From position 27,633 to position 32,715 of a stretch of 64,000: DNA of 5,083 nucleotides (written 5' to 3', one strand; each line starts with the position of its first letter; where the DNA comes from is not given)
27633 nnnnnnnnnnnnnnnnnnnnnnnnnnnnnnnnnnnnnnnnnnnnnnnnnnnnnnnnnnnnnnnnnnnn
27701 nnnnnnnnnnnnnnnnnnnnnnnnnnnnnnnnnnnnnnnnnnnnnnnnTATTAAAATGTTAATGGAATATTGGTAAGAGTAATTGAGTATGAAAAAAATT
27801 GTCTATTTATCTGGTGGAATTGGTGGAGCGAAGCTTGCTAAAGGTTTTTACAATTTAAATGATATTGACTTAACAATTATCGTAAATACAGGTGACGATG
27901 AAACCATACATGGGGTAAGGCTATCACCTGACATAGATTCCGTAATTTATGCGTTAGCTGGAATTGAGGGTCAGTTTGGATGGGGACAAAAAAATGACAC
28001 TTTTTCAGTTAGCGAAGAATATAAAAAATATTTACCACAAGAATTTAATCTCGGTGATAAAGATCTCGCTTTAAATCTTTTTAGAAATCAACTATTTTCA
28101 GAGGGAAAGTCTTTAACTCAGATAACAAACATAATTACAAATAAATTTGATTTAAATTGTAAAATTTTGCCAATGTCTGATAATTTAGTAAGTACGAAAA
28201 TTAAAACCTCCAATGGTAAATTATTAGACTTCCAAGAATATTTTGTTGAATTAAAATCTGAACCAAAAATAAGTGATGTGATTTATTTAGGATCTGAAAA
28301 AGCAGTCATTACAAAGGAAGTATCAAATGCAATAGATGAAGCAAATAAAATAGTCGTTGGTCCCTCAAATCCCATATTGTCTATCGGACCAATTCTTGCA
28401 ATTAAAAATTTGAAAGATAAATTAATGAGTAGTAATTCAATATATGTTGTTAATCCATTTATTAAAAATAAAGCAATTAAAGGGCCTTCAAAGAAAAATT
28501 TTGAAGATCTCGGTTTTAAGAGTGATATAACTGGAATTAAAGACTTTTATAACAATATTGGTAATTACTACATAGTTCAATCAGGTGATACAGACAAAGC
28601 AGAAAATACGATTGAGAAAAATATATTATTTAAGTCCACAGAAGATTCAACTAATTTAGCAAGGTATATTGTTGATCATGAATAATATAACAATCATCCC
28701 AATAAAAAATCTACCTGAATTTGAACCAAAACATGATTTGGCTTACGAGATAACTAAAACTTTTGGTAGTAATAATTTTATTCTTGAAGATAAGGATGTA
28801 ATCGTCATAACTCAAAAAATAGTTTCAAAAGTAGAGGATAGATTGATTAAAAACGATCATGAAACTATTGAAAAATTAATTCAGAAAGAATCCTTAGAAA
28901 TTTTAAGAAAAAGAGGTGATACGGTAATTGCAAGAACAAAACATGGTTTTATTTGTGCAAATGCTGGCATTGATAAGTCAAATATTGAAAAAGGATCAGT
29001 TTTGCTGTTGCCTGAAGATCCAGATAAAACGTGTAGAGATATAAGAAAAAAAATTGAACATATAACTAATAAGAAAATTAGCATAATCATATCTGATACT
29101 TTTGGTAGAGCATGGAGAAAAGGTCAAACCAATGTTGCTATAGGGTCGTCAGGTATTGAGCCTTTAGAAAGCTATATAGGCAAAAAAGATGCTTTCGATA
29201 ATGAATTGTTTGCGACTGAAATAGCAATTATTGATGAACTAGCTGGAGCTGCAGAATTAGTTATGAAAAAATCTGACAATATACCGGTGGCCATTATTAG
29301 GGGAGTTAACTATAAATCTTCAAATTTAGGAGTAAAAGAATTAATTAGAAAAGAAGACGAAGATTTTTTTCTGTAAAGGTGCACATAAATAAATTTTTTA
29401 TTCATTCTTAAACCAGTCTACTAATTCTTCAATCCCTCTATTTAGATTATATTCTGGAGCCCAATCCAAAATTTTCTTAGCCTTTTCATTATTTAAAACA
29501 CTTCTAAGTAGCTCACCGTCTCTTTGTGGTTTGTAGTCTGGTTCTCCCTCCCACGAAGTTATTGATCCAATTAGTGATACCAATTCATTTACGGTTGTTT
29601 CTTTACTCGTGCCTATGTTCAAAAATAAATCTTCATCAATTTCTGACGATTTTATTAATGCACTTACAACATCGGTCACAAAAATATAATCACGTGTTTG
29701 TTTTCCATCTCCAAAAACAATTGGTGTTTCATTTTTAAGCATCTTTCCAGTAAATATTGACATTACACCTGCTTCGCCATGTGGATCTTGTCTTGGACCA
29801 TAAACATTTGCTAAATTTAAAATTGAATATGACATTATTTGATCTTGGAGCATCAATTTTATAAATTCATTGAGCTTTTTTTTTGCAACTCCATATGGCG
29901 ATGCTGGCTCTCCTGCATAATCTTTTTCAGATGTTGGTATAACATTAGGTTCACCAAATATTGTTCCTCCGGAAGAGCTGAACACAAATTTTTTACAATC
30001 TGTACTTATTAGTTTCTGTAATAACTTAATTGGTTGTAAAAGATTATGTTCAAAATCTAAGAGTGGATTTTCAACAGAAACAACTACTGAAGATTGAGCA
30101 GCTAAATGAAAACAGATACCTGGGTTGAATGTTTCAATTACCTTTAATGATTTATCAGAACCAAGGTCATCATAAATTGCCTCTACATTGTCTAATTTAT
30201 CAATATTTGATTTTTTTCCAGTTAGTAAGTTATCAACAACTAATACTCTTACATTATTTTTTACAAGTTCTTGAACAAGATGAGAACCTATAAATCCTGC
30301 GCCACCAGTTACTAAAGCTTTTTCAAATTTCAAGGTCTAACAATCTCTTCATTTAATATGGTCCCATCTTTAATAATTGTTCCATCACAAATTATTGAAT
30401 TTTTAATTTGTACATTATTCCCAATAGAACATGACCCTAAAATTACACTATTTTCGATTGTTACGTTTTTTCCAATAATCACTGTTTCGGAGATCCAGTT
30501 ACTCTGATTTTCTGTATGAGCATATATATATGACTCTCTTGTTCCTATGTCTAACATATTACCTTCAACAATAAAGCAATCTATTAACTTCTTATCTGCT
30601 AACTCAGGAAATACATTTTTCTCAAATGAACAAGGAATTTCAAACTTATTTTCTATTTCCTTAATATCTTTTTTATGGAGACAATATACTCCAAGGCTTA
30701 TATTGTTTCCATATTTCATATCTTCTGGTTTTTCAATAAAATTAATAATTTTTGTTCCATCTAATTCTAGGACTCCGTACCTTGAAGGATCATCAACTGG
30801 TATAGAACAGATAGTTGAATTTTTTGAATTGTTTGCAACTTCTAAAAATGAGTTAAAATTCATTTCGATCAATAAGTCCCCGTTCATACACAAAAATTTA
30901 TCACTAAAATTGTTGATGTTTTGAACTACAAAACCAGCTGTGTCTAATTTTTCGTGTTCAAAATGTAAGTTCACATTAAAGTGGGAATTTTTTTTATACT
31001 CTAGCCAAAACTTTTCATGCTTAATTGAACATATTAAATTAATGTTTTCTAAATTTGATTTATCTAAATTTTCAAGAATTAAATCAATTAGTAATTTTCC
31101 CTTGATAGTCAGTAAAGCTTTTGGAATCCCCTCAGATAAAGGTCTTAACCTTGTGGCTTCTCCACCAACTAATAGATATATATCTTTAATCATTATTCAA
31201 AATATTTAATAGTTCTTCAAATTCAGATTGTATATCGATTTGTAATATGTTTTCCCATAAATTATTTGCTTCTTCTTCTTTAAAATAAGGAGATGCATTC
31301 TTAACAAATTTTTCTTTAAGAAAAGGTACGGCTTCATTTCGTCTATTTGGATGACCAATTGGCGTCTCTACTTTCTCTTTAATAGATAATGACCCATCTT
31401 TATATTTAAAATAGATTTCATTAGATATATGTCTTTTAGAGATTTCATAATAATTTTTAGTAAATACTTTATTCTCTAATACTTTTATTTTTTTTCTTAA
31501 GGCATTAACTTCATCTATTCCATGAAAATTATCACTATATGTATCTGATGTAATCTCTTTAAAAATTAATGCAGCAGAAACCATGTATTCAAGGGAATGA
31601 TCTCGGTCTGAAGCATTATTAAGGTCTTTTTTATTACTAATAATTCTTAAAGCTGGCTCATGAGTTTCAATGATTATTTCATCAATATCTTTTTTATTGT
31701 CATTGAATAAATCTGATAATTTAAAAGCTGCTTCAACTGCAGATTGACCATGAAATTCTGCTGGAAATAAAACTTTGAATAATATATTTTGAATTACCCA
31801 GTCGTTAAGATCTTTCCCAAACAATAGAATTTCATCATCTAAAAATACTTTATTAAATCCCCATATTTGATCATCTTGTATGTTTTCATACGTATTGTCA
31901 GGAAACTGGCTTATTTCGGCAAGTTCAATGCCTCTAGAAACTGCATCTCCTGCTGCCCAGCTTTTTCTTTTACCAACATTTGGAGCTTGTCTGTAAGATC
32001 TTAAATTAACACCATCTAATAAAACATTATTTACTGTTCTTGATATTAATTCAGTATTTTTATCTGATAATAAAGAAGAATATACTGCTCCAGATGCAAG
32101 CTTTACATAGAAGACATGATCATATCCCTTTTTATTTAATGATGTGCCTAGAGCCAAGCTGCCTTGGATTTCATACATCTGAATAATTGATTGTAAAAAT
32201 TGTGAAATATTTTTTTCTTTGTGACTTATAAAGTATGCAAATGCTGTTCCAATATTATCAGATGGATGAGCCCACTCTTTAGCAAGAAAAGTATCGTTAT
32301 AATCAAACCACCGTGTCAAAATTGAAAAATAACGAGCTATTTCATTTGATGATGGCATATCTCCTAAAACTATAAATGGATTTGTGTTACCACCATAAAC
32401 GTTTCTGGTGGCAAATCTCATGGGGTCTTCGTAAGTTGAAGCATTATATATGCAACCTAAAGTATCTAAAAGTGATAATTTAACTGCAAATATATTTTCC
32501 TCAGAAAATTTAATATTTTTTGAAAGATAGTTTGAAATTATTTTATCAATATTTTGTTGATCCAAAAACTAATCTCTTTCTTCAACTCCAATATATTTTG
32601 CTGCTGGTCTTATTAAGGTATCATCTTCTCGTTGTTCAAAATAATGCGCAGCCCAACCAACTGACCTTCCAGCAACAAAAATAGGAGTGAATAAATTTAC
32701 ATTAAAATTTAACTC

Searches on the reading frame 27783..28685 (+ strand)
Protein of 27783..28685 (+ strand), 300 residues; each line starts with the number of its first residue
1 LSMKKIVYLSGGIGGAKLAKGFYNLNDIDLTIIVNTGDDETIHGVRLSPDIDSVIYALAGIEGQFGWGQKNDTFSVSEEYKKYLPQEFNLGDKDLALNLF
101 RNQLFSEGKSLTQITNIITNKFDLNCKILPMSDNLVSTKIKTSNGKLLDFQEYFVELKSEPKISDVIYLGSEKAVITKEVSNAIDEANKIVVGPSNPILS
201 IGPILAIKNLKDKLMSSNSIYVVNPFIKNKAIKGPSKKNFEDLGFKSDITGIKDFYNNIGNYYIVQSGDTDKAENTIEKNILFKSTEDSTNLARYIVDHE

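Call 4: search_protein_families(library=pfam, proteins=[window:27783-28685:+], max_evalue=0.01)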
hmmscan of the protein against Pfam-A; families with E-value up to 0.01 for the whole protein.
window:27783-28685:+ (300 aa): 1 family
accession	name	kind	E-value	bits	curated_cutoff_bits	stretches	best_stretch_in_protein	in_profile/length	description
PF01933.23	CofD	-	5.4e-43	147.7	30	1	6-268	1-252/290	2-phospho-L-lactate transferase CofD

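Call 5: search_protein_families(library=ncbifam, proteins=[window:27783-28685:+], max_evalue=0.01)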
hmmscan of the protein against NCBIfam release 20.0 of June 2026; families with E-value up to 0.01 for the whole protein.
window:27783-28685:+ (300 aa): 2 families
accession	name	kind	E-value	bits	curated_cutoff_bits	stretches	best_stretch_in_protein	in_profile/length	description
TIGR01819.1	F420_cofD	equivalog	1.2e-79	267.4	257.45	1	6-298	1-301/301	2-phospho-L-lactate transferase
TIGR01826.1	CofD_related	subfamily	2.7e-10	40.2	196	1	102-224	91-212/310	uridine diphosphate-N-acetylglucosamine-binding protein YvcK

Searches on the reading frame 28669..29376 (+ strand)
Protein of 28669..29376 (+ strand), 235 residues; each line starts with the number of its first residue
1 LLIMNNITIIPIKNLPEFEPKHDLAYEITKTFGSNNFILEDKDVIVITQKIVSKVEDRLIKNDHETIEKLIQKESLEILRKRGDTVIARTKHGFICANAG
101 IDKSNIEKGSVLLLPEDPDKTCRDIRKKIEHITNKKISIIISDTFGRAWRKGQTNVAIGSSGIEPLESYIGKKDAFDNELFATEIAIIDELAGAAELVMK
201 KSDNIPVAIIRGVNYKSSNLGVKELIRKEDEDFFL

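Call 4: search_protein_families(library=pfam, proteins=[window:28669-29376:+], max_evalue=0.01)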
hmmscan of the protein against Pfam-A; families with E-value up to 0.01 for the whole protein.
window:28669-29376:+ (235 aa): 1 family
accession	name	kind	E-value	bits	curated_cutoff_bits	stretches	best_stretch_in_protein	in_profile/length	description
PF01996.21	F420_ligase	-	2.5e-59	200.8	25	1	15-212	4-218/218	F420-0:Gamma-glutamyl ligase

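Call 5: search_protein_families(library=ncbifam, proteins=[window:28669-29376:+], max_evalue=0.01)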
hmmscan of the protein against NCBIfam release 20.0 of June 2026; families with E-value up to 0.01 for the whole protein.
window:28669-29376:+ (235 aa): 4 families
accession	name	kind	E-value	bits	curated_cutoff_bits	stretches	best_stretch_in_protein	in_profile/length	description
NF009810.0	PRK13294.1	equivalog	6e-75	252.8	304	1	5-234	11-242/449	coenzyme F420-0:L-glutamate ligase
TIGR01916.1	F420_cofE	equivalog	2.1e-69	233.7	180.65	1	8-234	2-243/244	coenzyme F420-0:L-glutamate ligase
NF009809.0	PRK13293.1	equivalog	1e-61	208.5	274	1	7-234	3-243/253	coenzyme F420-0:L-glutamate ligase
TIGR04132.1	intra_fol_E_lig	hypoth_equivalog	7.9e-29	100.7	350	1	35-212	27-202/241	putative folate metabolism gamma-glutamate ligase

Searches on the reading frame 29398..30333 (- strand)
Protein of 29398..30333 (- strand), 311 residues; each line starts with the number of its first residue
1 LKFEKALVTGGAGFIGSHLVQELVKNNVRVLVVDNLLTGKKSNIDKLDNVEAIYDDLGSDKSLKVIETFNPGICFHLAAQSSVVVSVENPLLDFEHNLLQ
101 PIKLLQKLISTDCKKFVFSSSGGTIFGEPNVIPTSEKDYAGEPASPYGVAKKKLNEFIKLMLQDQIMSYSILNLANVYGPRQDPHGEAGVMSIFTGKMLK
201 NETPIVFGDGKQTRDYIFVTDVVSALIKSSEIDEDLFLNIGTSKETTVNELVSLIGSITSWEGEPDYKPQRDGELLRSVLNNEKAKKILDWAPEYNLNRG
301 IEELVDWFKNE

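Call 4: search_protein_families(library=pfam, proteins=[window:29398-30333:-], max_evalue=0.01)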
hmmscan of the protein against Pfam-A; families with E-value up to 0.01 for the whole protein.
window:29398-30333:- (311 aa): 7 families
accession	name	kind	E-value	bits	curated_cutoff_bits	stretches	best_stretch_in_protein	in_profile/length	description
PF16363.11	GDP_Man_Dehyd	-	1e-44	153.8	27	1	7-303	1-331/332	GDP-mannose 4,6 dehydratase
PF01370.27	Epimerase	-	1.8e-44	152.4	20.9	1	6-229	1-224/240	NAD dependent epimerase/dehydratase family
PF01073.25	3Beta_HSD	-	1.7e-10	40.8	22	1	7-227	1-226/280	3-beta hydroxysteroid dehydrogenase/isomerase family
PF02719.21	Polysacc_synt_2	-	1.4e-08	34.7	20.2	1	7-233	2-220/293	Polysaccharide biosynthesis protein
PF04321.23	RmlD_sub_bind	-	0.00048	19.7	27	1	5-181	2-155/287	RmlD substrate binding domain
PF07993.18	NAD_binding_4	-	0.0022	17.7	20.1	1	8-30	1-23/258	Male sterility protein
PF00106.31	adh_short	-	0.0027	17.7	26.6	1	5-49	2-46/195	short chain dehydrogenase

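Call 5: search_protein_families(library=ncbifam, proteins=[window:29398-30333:-], max_evalue=0.01)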
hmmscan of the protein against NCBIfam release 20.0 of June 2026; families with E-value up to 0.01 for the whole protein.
window:29398-30333:- (311 aa): 33 families (the best 25 are shown)
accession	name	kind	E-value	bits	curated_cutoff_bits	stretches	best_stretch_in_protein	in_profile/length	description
TIGR01179.1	galE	equivalog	1e-45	156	262.3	1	6-309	2-326/332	UDP-glucose 4-epimerase GalE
TIGR01181.1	dTDP_gluc_dehyt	equivalog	9.1e-38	130.1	365.1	1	6-310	2-313/321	dTDP-glucose 4,6-dehydratase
TIGR04180.1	EDH_00030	hypoth_equivalog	1.3e-29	103.2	475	1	7-296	2-297/297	NAD-dependent 4,6-dehydratase LegB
TIGR02197.1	heptose_epim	equivalog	1.3e-28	100.1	274.6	1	7-260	2-261/316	ADP-glyceromanno-heptose 6-epimerase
NF011728.1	PRK15181.1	equivalog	3.3e-26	92.1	760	1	5-309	17-338/348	Vi polysaccharide biosynthesis UDP-N-acetylglucosaminuronic acid C-4 epimerase TviC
NF007956.0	PRK10675.1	subfamily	3.4e-26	92.2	394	1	6-307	3-328/338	UDP-glucose 4-epimerase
NF007490.0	PRK10084.1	subfamily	1.4e-19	70.4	649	2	139-309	159-335/361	dTDP-glucose 4,6-dehydratase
NF007582.0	PRK10217.1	equivalog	1e-18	67.6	698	1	4-308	2-331/355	dTDP-glucose 4,6-dehydratase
NF008360.0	PRK11150.1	equivalog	3.2e-17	62.7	452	1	7-250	3-245/310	ADP-glyceromanno-heptose 6-epimerase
TIGR02622.1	CDP_4_6_dhtase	equivalog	1.2e-16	60.9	278.45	2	5-116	6-123/352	CDP-glucose 4,6-dehydratase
NF047922.1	GDPFucSynFcl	equivalog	9.9e-15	54.8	500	1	5-309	4-302/308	GDP-L-fucose synthase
TIGR03466.1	HpnA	hypoth_equivalog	2.3e-13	49.8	367.65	1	5-137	2-129/327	hopanoid-associated sugar epimerase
TIGR01472.1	gmd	equivalog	3.2e-11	43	415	1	6-254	3-263/342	GDP-mannose 4,6-dehydratase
NF043036.1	ErythonDh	equivalog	6.7e-11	42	325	1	5-156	2-157/321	D-erythronate dehydrogenase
NF008872.0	PRK11908.1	equivalog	1.4e-09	37.5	294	1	5-254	3-266/349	bifunctional UDP-4-keto-pentose/UDP-xylose synthase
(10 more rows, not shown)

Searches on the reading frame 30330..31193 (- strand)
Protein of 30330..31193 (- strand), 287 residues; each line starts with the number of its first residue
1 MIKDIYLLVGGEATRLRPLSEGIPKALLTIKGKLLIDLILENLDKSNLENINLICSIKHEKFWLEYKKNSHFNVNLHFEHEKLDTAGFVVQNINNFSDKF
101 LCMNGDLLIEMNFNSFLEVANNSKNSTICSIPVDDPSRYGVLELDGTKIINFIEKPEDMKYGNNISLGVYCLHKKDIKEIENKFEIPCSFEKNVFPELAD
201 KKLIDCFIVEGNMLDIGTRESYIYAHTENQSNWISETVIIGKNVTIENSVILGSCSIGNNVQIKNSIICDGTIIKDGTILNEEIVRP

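Call 12: search_protein_families(library=pfam, proteins=[window:30330-31193:-], max_evalue=0.001)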
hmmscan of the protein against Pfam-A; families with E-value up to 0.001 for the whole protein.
window:30330-31193:- (287 aa): 4 families
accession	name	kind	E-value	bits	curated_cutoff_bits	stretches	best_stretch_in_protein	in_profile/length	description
PF00483.29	NTP_transferase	-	1e-33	117.4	21.2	1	7-229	4-242/245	Nucleotidyl transferase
PF25084.1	LbH_EIF2B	-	3e-10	40.5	54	1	220-284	27-91/105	EIF2B subunit epsilon LbH domain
PF00132.30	Hexapep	-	1.2e-05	25.2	27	1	238-265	2-30/36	Bacterial transferase hexapeptide (six repeats)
PF24894.1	Hexapep_GlmU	-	2.2e-05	25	23.3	1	233-279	36-82/104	GlmU-like, C-terminal hexapeptide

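Call 61: search_protein_families(library=ncbifam, proteins=[window:30330-31193:-], max_evalue=0.0001)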
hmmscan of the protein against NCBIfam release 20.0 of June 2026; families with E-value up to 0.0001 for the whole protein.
window:30330-31193:- (287 aa): 28 families (the best 25 are shown)
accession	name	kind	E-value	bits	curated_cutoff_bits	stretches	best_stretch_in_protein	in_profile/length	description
NF052502.1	man1P_GTase_Rv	exception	2.8e-33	115.2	440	1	5-225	3-226/352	mannose-1-phosphate guanylyltransferase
TIGR03992.1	Arch_glmU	subfamily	4.7e-32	111.3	292.1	1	7-182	5-178/393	bifunctional sugar-1-phosphate nucleotidylyltransferase/acetyltransferase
TIGR01208.1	rmlA_long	equivalog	1.1e-28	100.1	320.25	1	7-282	4-299/353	glucose-1-phosphate thymidylyltransferase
NF003670.0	PRK05293.1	equivalog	3.1e-24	85.6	470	2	7-228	9-257/382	glucose-1-phosphate adenylyltransferase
TIGR02091.1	glgC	equivalog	2.2e-22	79.7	424.9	1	7-227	5-257/364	glucose-1-phosphate adenylyltransferase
NF049965.1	GlMnHpPGnyltfHddC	equivalog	3.1e-20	72.8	300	1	6-223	4-215/221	D-glycero-D-manno-heptose 1-phosphate guanosyltransferase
NF041173.1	Sug_nt_acttase_Thmprot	equivalog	8.2e-20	71.1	600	1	6-280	4-287/405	bifunctional sugar-1-phosphate nucleotidylyltransferase/acetyltransferase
NF002772.0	PRK02862.1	equivalog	5.1e-19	68.3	537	2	165-281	208-324/429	glucose-1-phosphate adenylyltransferase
TIGR01173.1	glmU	equivalog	1.4e-17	63.7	366.85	1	5-182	3-182/452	bifunctional UDP-N-acetylglucosamine diphosphorylase/glucosamine-1-phosphate N-acetyltransferase GlmU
NF041313.1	UDPGP_AglF_Halo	equivalog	6.8e-17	61.7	400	1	7-174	5-176/234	UTP--glucose-1-phosphate uridylyltransferase AglF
NF010940.0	PRK14360.1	equivalog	2.5e-14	52.7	602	1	7-184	6-188/452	bifunctional UDP-N-acetylglucosamine diphosphorylase/glucosamine-1-phosphate N-acetyltransferase GlmU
NF001947.0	PRK00725.1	subfamily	4.8e-14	52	470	1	6-207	20-254/426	glucose-1-phosphate adenylyltransferase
NF045761.1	NAMPUrTaseMurU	equivalog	9.8e-14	51.7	250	1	7-162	5-168/226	N-acetylmuramate alpha-1-phosphate uridylyltransferase MurU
NF010934.1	PRK14354.1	equivalog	5e-13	48.4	450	1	8-179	5-179/447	bifunctional UDP-N-acetylglucosamine diphosphorylase/glucosamine-1-phosphate N-acetyltransferase GlmU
TIGR01207.1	rmlA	equivalog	1.8e-12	47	360.65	1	7-180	4-182/286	glucose-1-phosphate thymidylyltransferase RfbA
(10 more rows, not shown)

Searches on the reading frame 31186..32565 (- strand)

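Call 12: search_protein_families(library=pfam, proteins=[window:31186-32565:-], max_evalue=0.001)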
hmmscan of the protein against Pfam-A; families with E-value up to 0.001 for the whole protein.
window:31186-32565:- (459 aa): 2 families
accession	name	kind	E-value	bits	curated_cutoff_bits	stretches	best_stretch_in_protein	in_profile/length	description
PF19305.4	MmgE_PrpD_C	-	3.1e-37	128.5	32.1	1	267-436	1-164/173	MmgE/PrpD C-terminal domain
PF03972.19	MmgE_PrpD_N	-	1.6e-36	126.2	32.1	1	21-244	16-238/244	MmgE/PrpD N-terminal domain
